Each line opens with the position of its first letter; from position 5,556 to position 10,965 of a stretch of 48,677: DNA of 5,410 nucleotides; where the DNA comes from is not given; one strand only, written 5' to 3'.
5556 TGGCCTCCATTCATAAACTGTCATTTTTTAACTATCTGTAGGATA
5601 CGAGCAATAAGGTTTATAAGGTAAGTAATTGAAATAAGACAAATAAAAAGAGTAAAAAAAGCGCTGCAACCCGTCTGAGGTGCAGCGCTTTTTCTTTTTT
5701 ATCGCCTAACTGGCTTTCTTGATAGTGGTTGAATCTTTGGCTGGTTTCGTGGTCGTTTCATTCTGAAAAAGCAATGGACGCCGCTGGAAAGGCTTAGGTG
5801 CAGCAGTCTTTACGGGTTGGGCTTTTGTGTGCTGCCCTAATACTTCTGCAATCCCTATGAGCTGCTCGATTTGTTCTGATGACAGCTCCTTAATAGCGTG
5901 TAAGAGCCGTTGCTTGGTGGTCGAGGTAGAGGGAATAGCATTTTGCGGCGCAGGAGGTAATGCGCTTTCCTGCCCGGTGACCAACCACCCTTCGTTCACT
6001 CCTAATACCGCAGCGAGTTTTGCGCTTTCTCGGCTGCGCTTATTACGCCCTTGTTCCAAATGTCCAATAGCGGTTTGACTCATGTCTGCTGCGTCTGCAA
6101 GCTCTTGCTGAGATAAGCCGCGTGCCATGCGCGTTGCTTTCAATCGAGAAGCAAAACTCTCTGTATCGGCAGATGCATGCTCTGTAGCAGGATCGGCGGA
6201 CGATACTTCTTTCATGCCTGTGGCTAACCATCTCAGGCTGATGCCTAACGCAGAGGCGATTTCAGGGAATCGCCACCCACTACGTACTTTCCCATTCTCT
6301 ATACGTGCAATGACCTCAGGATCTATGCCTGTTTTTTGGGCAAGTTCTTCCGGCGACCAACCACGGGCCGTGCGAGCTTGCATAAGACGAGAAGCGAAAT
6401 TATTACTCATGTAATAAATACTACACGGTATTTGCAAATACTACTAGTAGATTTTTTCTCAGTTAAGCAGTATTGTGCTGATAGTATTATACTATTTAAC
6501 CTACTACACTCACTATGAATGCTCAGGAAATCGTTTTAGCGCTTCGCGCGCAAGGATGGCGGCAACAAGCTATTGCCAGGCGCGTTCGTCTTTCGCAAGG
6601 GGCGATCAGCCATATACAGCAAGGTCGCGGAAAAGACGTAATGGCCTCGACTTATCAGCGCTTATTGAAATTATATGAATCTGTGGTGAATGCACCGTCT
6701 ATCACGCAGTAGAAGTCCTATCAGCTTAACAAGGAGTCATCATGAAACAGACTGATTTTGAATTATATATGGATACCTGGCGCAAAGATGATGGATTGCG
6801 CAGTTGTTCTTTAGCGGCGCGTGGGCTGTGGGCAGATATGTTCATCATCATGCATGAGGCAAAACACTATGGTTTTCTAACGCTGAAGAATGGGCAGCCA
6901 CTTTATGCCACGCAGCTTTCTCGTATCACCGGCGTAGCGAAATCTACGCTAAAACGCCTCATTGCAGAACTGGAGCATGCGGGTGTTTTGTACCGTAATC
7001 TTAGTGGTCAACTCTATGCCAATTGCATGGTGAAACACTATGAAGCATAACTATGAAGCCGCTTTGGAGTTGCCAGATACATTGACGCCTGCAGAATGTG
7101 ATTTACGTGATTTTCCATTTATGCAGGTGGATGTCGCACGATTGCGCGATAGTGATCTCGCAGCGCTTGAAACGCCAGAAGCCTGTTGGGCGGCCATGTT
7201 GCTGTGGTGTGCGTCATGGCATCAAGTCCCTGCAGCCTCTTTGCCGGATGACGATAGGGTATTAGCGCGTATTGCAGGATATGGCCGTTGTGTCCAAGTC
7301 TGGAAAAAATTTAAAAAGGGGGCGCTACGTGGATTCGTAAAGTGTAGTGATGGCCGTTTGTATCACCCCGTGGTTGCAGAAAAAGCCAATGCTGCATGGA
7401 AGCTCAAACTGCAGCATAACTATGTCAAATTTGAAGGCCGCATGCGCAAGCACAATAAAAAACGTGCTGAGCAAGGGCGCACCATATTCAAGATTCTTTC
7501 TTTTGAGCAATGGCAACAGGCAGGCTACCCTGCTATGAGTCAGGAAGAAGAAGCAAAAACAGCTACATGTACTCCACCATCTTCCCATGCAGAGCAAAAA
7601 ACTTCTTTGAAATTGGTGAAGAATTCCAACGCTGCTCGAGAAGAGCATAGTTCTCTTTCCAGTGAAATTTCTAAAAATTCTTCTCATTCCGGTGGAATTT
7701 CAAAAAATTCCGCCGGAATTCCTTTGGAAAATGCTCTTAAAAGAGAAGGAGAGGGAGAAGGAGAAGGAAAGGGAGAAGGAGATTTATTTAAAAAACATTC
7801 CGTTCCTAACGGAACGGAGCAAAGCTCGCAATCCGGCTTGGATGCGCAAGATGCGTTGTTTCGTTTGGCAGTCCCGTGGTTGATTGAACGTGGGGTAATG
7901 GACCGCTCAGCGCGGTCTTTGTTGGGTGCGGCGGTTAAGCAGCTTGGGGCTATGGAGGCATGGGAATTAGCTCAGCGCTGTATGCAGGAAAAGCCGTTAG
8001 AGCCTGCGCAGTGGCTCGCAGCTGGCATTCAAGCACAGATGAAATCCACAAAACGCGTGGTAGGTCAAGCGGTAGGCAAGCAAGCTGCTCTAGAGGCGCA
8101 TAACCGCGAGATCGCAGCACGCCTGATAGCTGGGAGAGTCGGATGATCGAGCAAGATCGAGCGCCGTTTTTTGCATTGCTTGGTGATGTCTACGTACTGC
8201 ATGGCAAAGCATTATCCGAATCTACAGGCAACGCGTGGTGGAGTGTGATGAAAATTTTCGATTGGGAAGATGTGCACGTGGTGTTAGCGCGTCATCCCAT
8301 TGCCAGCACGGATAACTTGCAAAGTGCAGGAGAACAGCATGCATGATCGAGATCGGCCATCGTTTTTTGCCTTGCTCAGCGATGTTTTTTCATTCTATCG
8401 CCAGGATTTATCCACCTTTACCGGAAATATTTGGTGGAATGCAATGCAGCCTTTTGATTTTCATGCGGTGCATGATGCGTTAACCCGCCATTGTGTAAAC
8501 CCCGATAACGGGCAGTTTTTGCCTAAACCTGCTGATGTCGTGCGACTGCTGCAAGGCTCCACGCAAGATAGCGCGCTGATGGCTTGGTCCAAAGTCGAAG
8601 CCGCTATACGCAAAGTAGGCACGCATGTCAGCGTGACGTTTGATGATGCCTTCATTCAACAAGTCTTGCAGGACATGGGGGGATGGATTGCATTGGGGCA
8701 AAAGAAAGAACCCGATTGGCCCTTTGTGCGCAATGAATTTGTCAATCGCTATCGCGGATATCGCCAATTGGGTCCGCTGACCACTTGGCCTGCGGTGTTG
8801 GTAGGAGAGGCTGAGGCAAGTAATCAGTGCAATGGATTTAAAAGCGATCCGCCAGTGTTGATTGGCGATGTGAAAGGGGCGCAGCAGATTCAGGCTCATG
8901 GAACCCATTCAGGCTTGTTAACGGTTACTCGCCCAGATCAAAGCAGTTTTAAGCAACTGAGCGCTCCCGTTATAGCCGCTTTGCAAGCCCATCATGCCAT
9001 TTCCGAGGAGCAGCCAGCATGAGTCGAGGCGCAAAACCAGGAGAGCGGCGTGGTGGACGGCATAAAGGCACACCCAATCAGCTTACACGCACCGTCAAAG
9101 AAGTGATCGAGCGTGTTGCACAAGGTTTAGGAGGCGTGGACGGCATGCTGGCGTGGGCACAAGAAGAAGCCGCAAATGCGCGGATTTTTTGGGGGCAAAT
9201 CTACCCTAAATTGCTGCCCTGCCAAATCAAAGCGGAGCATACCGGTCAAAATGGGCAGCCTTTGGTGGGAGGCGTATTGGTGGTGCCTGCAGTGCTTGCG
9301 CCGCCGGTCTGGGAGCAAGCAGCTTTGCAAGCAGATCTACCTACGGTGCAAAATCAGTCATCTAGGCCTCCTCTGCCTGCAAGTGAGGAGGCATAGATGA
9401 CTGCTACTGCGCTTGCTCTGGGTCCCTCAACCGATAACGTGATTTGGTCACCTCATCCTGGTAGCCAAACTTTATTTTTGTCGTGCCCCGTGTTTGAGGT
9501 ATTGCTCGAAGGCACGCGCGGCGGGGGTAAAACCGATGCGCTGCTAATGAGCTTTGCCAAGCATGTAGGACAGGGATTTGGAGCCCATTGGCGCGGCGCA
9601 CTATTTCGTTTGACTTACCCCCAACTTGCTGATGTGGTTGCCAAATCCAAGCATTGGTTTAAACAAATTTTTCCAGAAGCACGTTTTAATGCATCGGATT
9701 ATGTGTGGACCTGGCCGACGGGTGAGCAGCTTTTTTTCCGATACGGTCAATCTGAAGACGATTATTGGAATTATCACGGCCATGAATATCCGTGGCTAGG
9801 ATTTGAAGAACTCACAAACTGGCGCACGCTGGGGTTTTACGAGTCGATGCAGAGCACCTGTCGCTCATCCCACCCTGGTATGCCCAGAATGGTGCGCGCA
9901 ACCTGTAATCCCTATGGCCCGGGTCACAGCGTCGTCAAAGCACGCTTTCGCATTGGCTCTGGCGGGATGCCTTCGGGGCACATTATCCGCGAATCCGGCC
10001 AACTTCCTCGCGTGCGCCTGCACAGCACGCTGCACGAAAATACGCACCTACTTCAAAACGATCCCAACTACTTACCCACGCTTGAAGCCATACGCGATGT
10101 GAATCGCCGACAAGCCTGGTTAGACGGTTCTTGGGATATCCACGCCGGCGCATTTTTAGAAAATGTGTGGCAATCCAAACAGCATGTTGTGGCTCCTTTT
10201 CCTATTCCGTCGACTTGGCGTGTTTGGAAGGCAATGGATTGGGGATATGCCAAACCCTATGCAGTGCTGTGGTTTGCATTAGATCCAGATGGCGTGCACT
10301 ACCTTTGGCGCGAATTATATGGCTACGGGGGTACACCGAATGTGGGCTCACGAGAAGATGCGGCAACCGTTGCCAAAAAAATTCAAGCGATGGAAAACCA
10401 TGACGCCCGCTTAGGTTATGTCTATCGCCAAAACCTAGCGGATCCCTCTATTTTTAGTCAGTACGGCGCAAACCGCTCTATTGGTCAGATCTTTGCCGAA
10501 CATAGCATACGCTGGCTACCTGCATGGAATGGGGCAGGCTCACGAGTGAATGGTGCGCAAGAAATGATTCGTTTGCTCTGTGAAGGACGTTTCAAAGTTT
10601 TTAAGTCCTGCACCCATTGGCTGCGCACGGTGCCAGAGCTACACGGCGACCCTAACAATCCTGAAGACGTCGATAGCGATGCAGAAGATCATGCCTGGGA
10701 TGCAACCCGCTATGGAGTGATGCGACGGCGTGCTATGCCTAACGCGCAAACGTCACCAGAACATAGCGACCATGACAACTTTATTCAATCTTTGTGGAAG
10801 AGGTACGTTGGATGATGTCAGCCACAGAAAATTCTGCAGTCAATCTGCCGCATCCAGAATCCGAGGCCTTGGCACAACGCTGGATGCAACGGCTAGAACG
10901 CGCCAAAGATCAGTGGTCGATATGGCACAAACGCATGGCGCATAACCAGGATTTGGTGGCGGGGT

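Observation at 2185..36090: Intact-looking tRNA-Leu prophage carrying three F-box genes and four membrane/coiled-coil cargo genes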

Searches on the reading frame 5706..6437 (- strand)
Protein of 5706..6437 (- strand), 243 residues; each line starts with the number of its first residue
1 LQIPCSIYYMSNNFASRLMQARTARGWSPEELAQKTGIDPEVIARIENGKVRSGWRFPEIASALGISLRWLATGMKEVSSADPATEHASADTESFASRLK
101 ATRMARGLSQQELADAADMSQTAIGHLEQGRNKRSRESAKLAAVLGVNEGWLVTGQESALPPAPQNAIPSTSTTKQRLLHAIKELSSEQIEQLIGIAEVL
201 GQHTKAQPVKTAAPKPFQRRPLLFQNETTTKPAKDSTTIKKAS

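Call 9: search_protein_families(library=phrogs, proteins=[window:5706-6437:-], max_evalue=0.001)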
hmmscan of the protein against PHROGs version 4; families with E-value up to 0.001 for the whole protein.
window:5706-6437:- (243 aa): 29 families (the best 25 are shown)
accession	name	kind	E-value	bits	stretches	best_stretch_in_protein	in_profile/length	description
phrog_4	-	transcription regulation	6.6e-28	98.8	2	91-169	133-205/400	transcriptional repressor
phrog_8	-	transcription regulation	3.5e-26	93.5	1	10-193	73-245/346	transcriptional regulator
phrog_2328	-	transcription regulation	4.2e-26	92.2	2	90-164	11-85/128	transcriptional repressor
phrog_3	-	transcription regulation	5.7e-20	73.5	2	93-186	87-178/430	transcriptional repressor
phrog_2967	-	transcription regulation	4e-19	70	2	91-182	7-95/225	transcriptional regulator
phrog_5823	-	transcription regulation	1.1e-18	68.6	2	91-158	3-72/404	transcriptional regulator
phrog_2439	-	transcription regulation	8.2e-17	62.1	2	97-163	10-74/367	transcriptional regulator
phrog_4836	-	transcription regulation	1.5e-16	61.6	2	89-160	70-142/194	CII-like regulator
phrog_1373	-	transcription regulation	3.5e-13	50.9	2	87-183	56-153/166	transcriptional regulator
phrog_7241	-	transcription regulation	4.2e-12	47.2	1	97-153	64-121/122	transcriptional regulator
phrog_17822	-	unknown function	1.3e-10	42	1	13-84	7-78/267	-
phrog_6831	-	transcription regulation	8.5e-10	39.5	1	105-136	16-47/68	transcriptional regulator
phrog_3037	-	transcription regulation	3.5e-09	37.7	1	83-195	6-121/189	transcriptional repressor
phrog_6223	-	transcription regulation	3.9e-09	37.5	0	18-52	10-43/73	transcriptional repressor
phrog_6288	-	unknown function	6.3e-09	36.9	1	84-150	19-87/322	-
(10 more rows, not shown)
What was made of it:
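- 5706..6437 (-): cI-like repressor. phrog_4, E 6.6e-28 (call 9)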

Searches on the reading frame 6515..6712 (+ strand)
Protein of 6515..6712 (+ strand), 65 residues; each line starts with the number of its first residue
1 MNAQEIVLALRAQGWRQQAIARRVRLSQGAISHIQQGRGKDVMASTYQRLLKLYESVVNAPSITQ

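Call 44: search_protein_families(library=phrogs, proteins=[window:6515-6712:+], max_evalue=0.01)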
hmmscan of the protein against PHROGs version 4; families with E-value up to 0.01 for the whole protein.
window:6515-6712:+ (65 aa): 9 families
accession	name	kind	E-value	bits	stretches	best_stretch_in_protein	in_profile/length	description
phrog_6831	-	transcription regulation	1.7e-14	54.5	1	2-60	6-64/68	transcriptional regulator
phrog_6223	-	transcription regulation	8.6e-07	29.9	1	4-58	8-61/73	transcriptional repressor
phrog_1590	-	unknown function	4.5e-06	27.2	1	9-59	132-182/281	-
phrog_9908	-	DNA, RNA and nucleotide metabolism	0.00055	20.2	1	10-56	21-67/282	DNA binding protein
phrog_1124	-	transcription regulation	0.0019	18.8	1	11-55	17-60/177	transcriptional regulator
phrog_4779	-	transcription regulation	0.0026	19.2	1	1-57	2-59/98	transcriptional regulator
phrog_3910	-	transcription regulation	0.006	16.6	1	5-50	76-121/356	transcriptional regulator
phrog_2339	-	DNA, RNA and nucleotide metabolism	0.007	17.3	1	8-38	32-62/98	HTH DNA binding protein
phrog_296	-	integration and excision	0.0074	16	1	4-55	230-281/626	DNA transposition protein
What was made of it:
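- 6515..6712 (+): Cro-like regulator. phrog_6831, E 1.7e-14 (call 44)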

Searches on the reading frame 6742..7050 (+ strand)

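Call 44: search_protein_families(library=phrogs, proteins=[window:6742-7050:+], max_evalue=0.01)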
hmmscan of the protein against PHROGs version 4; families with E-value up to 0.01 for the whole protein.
window:6742-7050:+ (102 aa): 1 family
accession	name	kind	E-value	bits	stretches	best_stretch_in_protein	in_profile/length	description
phrog_270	-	DNA, RNA and nucleotide metabolism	0.0086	16.5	1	37-86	47-100/383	replication initiation protein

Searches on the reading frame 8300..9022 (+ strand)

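Call 9: search_protein_families(library=phrogs, proteins=[window:8300-9022:+], max_evalue=0.001)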
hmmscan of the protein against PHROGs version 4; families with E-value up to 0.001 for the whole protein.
window:8300-9022:+ (240 aa): 3 families
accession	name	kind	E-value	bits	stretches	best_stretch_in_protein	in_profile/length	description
phrog_10105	-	unknown function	5.4e-69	232.9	1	14-220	1-204/210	-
phrog_9804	-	unknown function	0.00026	21.7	1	42-152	33-148/214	-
phrog_2289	-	DNA, RNA and nucleotide metabolism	0.00032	22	1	22-84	6-67/116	helicase loader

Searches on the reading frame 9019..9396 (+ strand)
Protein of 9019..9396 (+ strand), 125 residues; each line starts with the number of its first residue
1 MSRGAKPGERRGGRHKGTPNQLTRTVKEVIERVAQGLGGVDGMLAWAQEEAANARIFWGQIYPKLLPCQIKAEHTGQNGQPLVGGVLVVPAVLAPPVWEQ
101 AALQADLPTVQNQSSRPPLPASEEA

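Call 9: search_protein_families(library=phrogs, proteins=[window:9019-9396:+], max_evalue=0.001)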
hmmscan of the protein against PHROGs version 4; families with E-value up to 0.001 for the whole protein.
window:9019-9396:+ (125 aa): 1 family
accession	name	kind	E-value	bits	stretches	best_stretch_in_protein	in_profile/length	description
phrog_11043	-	unknown function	2.7e-08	34.6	1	7-77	13-86/105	-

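Call 51: search_protein_families(library=pfam, proteins=[window:9019-9396:+], max_evalue=0.01)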
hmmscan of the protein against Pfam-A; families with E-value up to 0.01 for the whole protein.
window:9019-9396:+ (125 aa): 0 families

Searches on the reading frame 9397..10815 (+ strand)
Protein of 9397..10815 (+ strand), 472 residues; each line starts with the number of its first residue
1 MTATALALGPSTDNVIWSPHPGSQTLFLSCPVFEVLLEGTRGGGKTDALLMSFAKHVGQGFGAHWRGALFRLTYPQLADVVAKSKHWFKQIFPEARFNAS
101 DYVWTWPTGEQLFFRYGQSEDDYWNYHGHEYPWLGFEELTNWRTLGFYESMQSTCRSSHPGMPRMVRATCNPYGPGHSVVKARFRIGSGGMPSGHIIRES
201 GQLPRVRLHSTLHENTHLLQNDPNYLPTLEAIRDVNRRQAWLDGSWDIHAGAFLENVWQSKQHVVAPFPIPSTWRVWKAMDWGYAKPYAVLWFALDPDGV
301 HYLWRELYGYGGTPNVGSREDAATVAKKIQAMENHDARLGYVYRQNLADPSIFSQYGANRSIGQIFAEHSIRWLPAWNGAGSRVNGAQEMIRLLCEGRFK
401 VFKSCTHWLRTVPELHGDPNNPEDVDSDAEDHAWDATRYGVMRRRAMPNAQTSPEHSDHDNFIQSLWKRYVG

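Call 9: search_protein_families(library=phrogs, proteins=[window:9397-10815:+], max_evalue=0.001)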
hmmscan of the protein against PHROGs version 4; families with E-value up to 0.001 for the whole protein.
window:9397-10815:+ (472 aa): 5 families
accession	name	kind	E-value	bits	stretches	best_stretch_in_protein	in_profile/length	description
phrog_979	-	head and packaging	3.2e-31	109.7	2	13-172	147-304/642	terminase large subunit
phrog_2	-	head and packaging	5.2e-31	109.2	1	15-445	262-593/807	terminase large subunit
phrog_5653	-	head and packaging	2.9e-15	57.5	1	245-452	2-188/199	terminase large subunit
phrog_9526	-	head and packaging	6.8e-08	33.3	1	16-177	7-169/280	terminase large subunit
phrog_30463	-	unknown function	1.2e-06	30.1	1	379-446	11-75/101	-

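Call 13: search_dna_similar(query=window:9397-10815:+, collection=phages, mode=protein, max_rows=15)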
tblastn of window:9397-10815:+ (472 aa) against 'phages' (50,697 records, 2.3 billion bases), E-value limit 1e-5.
Records with a match: 708; places in all: 718; records where one place covers at least 80% of the query: 620.
Best place of each record, by identity: <60% 708.
By first word of the organism name: Pseudomonas 162; Arthrobacter 72; Escherichia 59; Salmonella 50; Vibrio 48; Xanthomonas 40; Stenotrophomonas 38; Achromobacter 29; Acinetobacter 24; Streptomyces 14; and 54 more.
By host as written in the record: - 68; Pseudomonas aeruginosa 58; Arthrobacter sp. ATCC 21022 54; Pseudomonas aeruginosa PAO1 32; Escherichia coli 23; Stenotrophomonas maltophilia 19; Salmonella enterica subsp. enterica serovar Enteritidis PT1 14; Achromobacter sp. 12; and 212 more.
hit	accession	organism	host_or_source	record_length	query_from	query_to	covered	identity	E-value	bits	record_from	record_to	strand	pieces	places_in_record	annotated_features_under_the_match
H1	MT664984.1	Xanthomonas phage Xp12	Xanthomonas oryzae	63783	5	445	93%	46.4%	4e-112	369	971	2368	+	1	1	terminase large subunit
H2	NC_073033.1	Xanthomonas phage Xp12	Xanthomonas oryzae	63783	5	445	93%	46.4%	4e-112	369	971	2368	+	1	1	terminase large subunit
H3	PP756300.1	Xanthomonas phage vB_XeuM-YB23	Xanthomonas euvesicatoria KACC 18468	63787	5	445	93%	46.4%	4e-112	369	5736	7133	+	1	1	terminase large subunit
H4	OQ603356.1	Xanthomonas phage Ep029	Xanthomonas sp. SH48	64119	9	445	93%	46.6%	2e-112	370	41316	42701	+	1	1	record has no annotation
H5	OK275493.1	Xanthomonas phage MET13-T1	Xanthomonas sp.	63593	9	445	93%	46.6%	3e-112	370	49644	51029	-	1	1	terminase large subunit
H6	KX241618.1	Xanthomonas phage Xoo-sp2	Xanthomonas oryzae pv. oryzae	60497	4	445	94%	45.5%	1e-110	365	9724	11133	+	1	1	terminase large subunit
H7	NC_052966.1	Xanthomonas phage Xoo-sp2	Xanthomonas oryzae pv. oryzae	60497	4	445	94%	45.5%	1e-110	365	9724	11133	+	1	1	terminase large subunit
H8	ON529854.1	Janthinobacterium phage vB_JliS-Donnerlittchen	Janthinobacterium lividum EIF1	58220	11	445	92%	45.9%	4e-110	363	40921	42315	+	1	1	terminase large subunit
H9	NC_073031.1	Janthinobacterium phage vB_JliS-Donnerlittchen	Janthinobacterium lividum EIF1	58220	11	445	92%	45.9%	4e-110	363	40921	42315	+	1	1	terminase large subunit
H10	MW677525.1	Rhodobacter phage RcSimone-Hastad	Rhodobacter capsulatus SB1003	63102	5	445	93%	45.0%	2e-107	355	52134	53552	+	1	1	68: terminase large subunit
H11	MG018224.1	Stenotrophomonas phage DLP4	Stenotrophomonas maltophilia D1585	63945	12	445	92%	45.6%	5e-112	369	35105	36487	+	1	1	TerL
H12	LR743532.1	Xanthomonas phage Bosa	Phage obtained from sewage water ...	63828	12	445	92%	45.6%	6e-112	369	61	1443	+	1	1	Phage terminase, large subunit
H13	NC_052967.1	Xanthomonas phage Bosa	Phage obtained from sewage water ...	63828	12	445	92%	45.6%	6e-112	369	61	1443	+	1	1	terminase large subunit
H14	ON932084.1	Xanthomonas phage vB_Xar_IVIA-DoCa10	Xanthomonas arboricola pv. juglandis ...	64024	17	445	91%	45.9%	5e-112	369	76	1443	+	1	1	terminase large subunit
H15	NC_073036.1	Xanthomonas phage vB_Xar_IVIA-DoCa10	Xanthomonas arboricola pv. juglandis ...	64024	17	445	91%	45.9%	5e-112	369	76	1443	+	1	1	terminase large subunit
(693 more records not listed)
